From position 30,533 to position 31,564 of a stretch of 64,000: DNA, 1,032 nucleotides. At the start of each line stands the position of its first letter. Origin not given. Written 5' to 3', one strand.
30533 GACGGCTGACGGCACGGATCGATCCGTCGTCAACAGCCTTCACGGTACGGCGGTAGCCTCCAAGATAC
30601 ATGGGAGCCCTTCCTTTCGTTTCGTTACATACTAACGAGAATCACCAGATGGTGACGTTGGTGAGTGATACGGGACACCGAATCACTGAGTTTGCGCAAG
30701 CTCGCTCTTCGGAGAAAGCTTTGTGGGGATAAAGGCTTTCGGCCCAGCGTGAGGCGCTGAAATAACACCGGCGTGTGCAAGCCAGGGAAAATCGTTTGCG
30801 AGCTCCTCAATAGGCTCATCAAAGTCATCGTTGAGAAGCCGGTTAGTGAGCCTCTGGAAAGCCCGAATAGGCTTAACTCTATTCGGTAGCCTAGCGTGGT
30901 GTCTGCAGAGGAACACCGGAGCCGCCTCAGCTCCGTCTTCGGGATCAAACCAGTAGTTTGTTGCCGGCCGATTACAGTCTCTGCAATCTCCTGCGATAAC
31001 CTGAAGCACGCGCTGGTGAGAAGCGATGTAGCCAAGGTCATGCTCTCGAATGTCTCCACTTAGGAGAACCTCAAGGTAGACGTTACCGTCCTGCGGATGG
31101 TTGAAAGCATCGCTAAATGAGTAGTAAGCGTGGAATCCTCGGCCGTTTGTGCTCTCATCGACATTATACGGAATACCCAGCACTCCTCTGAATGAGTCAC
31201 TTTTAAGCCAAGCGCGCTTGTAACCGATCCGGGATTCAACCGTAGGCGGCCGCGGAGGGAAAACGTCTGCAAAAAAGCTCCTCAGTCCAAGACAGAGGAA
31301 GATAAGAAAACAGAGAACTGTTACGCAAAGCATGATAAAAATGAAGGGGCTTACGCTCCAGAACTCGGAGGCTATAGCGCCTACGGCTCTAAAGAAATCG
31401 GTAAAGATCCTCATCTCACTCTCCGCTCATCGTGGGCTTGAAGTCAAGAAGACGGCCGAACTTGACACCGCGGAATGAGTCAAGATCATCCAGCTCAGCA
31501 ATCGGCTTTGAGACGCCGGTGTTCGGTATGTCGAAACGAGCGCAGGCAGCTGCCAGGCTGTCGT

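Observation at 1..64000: Genome-accordion accessory region of a giant actinobacterial element: about 11 paralog families covering about 44 of ~120 genes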

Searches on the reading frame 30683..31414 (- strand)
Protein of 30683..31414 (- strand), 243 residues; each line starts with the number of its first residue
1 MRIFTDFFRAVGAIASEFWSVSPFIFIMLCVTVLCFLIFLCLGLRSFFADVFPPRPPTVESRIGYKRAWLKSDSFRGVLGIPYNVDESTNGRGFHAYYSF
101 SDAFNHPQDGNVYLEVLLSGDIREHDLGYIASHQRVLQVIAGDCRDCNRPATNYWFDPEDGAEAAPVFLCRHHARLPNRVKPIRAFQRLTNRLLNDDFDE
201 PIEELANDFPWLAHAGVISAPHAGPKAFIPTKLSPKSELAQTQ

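Call 11: search_protein_families(library=pfam, proteins=[window:30683-31414:-], max_evalue=0.01)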
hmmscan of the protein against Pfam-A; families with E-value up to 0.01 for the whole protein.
window:30683-31414:- (243 aa): 1 family
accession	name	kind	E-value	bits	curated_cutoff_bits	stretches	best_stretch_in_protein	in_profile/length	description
PF24703.2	DUF7666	-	0.0042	18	27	1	87-126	30-71/95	Domain of unknown function (DUF7666)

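Call 28: find_related_loci(query=A2, collection=viral_contigs, flank=10000)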
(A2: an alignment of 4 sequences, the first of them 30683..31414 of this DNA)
Query A2 (243 aa) in viral_contigs; peptide patterns used: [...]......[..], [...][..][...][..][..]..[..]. (x = any residue, [..] = any of these).
24 stretches matched a pattern, but none encodes a relative of the query by tblastn (E <= 1e-3).

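Call 31: search_protein_families(library=phrogs, proteins=[window:30683-31414:-], max_evalue=0.01)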
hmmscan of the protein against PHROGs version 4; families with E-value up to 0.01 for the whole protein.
window:30683-31414:- (243 aa): 0 families
